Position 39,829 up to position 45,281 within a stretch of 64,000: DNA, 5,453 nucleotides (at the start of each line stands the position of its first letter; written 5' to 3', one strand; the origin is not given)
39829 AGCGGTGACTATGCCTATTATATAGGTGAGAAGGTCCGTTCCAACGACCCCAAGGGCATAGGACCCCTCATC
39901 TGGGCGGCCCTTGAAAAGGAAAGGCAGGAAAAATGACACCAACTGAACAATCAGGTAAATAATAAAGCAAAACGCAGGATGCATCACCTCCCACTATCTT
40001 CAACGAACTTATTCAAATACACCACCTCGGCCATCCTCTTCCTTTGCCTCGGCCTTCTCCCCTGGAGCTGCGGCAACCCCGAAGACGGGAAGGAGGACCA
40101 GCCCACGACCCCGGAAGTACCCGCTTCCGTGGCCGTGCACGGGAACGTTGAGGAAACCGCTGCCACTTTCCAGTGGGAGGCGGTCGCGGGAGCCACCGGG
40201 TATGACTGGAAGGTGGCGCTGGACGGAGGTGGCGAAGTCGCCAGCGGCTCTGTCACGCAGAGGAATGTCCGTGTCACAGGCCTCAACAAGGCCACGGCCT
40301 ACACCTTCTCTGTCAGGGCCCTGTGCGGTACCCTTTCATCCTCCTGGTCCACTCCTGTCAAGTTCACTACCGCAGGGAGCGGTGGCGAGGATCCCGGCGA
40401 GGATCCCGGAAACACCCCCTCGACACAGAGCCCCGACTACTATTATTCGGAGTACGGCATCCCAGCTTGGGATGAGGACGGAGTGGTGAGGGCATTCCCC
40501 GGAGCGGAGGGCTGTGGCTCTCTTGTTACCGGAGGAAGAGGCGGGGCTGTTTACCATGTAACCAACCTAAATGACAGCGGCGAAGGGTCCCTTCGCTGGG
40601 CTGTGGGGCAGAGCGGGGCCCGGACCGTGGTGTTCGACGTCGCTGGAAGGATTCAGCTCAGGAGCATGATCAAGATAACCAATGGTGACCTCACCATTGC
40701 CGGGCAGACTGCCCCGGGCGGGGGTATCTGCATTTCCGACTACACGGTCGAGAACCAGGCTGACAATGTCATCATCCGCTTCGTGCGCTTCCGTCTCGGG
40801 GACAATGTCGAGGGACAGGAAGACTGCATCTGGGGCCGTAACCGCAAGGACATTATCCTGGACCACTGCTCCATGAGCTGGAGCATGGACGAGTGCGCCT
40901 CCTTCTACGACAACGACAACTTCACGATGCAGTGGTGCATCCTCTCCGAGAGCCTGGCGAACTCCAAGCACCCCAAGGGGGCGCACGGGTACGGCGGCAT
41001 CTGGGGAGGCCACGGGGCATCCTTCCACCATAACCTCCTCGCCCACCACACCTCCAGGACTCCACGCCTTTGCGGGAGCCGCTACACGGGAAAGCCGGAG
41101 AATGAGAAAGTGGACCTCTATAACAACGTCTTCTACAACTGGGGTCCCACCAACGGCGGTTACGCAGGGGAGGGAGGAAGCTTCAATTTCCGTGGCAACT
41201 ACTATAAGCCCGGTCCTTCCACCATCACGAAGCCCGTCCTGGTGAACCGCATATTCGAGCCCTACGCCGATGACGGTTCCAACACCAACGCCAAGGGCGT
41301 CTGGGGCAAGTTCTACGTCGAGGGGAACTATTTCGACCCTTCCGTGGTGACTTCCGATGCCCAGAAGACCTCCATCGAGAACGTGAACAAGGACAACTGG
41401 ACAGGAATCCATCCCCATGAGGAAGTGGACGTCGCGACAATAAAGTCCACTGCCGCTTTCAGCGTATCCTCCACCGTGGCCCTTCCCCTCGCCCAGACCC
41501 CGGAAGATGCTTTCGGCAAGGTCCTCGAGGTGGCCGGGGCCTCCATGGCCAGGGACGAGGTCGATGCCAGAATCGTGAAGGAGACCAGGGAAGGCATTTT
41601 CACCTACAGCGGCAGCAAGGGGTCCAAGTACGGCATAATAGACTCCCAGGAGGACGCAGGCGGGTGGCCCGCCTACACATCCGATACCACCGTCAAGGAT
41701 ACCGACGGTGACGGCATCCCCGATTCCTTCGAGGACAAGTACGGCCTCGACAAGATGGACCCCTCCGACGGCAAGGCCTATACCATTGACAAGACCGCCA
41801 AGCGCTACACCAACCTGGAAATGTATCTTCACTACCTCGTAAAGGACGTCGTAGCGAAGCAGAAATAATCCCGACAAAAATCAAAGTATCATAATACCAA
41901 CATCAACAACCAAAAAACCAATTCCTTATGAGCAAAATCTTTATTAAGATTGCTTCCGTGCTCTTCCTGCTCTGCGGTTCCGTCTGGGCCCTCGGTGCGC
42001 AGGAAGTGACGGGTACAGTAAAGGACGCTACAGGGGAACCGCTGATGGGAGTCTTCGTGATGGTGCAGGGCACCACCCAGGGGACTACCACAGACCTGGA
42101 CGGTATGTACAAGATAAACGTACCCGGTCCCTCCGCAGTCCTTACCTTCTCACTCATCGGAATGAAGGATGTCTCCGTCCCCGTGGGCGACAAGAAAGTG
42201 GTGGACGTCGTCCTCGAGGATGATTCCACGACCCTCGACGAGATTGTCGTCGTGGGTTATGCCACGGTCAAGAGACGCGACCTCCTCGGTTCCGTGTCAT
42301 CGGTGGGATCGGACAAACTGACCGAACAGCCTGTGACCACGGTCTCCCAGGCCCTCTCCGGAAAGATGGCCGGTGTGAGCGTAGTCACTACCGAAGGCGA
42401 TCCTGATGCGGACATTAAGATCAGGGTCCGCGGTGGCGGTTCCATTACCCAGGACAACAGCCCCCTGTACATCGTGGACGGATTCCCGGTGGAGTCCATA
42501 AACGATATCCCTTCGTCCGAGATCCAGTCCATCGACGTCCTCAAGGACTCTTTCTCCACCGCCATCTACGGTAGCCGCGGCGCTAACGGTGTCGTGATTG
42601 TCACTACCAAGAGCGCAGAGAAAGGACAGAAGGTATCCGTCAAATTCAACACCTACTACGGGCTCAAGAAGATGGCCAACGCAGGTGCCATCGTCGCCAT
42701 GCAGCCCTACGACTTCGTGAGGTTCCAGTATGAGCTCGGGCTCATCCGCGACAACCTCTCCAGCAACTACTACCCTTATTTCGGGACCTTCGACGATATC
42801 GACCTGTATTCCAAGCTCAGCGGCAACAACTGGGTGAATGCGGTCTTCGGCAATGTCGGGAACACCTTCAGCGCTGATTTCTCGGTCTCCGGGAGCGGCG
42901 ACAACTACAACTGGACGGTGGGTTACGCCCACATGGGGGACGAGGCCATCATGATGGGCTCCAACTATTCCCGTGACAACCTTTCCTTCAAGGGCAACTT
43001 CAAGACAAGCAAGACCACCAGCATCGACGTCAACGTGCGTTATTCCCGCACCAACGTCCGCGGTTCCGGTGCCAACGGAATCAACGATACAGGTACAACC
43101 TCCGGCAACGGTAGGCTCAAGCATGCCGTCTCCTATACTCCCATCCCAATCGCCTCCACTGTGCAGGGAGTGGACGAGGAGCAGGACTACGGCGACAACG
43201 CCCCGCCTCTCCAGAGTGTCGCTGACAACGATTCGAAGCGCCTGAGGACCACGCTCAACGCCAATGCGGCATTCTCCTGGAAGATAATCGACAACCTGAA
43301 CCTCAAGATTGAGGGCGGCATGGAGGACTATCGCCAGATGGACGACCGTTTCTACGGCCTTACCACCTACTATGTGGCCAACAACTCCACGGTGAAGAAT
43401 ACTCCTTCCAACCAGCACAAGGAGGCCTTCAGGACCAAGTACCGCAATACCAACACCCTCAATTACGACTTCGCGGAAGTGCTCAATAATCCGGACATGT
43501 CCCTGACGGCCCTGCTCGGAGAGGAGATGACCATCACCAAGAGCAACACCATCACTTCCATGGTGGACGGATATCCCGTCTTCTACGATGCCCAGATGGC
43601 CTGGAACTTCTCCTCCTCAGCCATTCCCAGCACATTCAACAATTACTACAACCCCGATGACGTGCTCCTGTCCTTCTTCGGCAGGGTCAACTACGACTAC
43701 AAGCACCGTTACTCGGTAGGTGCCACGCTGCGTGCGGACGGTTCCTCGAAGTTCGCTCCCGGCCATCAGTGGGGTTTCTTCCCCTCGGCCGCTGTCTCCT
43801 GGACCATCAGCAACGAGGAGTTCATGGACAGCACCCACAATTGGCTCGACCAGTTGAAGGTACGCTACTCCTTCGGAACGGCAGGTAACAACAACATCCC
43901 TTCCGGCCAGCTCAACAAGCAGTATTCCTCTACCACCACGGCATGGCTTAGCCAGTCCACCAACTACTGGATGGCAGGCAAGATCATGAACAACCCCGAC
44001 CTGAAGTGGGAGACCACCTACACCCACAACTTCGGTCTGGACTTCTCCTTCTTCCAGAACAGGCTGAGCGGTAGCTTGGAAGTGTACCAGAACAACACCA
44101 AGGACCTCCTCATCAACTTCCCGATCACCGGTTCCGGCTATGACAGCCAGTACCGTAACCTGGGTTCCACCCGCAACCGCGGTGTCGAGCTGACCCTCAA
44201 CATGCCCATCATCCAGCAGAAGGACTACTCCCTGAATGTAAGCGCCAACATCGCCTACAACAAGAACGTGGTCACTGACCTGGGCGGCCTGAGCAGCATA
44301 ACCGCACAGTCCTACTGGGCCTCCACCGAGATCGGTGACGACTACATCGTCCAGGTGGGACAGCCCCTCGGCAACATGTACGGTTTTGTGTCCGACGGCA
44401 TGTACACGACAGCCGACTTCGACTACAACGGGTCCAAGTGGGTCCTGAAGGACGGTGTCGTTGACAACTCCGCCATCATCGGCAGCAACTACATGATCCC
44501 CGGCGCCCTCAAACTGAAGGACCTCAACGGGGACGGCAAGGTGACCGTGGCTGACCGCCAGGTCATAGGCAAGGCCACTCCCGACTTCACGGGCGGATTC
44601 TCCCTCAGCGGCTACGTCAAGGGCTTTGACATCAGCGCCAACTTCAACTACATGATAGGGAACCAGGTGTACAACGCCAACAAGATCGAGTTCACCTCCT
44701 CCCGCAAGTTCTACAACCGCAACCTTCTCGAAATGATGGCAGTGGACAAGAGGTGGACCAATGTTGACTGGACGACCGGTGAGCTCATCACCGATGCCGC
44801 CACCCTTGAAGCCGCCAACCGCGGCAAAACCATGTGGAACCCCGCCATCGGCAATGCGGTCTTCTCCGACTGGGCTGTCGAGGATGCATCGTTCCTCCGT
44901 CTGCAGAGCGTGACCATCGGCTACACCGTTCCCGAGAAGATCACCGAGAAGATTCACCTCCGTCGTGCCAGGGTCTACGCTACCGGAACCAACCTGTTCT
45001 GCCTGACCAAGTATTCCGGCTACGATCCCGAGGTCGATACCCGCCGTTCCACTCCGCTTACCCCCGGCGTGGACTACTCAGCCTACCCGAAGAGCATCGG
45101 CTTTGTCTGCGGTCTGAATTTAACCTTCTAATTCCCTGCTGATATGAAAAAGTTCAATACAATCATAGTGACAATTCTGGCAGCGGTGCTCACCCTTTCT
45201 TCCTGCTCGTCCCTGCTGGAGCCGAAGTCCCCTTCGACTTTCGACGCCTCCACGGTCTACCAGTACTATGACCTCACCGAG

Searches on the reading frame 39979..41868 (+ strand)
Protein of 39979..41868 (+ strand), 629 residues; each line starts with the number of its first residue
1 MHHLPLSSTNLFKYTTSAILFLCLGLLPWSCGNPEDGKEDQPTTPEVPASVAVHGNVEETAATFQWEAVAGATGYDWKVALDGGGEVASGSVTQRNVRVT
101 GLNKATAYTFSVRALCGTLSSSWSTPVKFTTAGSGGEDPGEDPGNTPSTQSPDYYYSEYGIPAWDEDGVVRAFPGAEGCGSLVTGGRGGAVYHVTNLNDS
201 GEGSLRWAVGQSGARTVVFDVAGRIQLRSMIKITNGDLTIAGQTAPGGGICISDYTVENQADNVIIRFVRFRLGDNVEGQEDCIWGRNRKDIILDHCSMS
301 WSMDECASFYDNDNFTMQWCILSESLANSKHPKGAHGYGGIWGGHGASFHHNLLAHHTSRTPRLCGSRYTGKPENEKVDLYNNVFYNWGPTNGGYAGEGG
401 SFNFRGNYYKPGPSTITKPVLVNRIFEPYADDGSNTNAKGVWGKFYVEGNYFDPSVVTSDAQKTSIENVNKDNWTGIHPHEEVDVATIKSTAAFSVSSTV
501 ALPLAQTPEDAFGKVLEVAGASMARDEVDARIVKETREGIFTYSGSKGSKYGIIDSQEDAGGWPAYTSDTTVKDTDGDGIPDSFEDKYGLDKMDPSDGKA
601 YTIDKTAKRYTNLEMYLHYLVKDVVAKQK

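Call 31: search_protein_families(library=pfam, proteins=[window:39979-41868:+], max_evalue=0.0001)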
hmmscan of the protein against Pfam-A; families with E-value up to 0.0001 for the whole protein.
window:39979-41868:+ (629 aa): 1 family
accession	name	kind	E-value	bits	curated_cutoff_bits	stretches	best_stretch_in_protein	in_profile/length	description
PF00041.27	fn3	-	1.3e-07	32.1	25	1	48-129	3-83/84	Fibronectin type III domain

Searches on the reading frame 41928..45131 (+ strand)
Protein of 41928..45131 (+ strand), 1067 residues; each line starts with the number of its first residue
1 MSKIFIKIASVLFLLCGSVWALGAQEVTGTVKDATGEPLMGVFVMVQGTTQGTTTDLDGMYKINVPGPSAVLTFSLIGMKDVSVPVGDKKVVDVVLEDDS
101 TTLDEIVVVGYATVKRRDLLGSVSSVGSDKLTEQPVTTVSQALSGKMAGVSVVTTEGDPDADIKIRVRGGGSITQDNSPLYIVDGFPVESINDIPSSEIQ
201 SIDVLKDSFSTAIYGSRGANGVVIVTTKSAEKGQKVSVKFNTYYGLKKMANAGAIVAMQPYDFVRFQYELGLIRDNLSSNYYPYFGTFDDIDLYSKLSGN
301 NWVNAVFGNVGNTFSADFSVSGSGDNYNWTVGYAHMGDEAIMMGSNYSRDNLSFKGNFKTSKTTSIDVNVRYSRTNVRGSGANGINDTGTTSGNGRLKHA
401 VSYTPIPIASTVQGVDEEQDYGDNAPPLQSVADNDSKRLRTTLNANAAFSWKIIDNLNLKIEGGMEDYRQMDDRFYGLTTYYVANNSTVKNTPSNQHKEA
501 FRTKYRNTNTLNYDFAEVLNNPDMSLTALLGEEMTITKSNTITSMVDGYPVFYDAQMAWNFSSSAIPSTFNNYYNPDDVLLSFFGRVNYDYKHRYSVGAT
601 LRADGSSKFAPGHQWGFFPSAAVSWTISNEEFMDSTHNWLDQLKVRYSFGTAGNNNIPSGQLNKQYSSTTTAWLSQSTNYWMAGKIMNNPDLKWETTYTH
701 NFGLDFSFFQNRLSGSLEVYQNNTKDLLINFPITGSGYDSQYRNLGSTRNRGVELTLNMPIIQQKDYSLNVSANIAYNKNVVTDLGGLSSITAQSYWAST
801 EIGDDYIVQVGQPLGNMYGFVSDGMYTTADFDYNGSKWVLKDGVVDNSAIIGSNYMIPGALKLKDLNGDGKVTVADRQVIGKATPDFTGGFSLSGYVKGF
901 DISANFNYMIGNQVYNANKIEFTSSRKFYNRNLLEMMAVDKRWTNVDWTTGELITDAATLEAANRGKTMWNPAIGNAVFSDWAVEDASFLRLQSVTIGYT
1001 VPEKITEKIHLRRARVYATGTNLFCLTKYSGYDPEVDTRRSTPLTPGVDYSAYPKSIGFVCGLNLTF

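Call 31: search_protein_families(library=pfam, proteins=[window:41928-45131:+], max_evalue=0.0001)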
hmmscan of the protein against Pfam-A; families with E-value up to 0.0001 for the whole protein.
window:41928-45131:+ (1067 aa): 5 families
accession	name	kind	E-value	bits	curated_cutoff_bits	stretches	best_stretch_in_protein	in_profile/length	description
PF00593.30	TonB_dep_Rec_b-barrel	-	4e-22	80.1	27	1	399-906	23-421/436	TonB dependent receptor-like, beta-barrel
PF07715.20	Plug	-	3.5e-18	66.5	23.9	1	116-222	2-107/107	TonB-dependent Receptor Plug Domain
PF13715.12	CarbopepD_reg_2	-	3.8e-17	62.5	32.2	1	27-108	1-88/88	CarboxypepD_reg-like domain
PF13620.12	CarboxypepD_reg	-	7.3e-11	42.7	32.3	1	27-96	2-81/82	Carboxypeptidase regulatory-like domain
PF14905.12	OMP_b-brl_3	-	6.1e-06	26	27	1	689-785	210-302/408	Outer membrane protein beta-barrel family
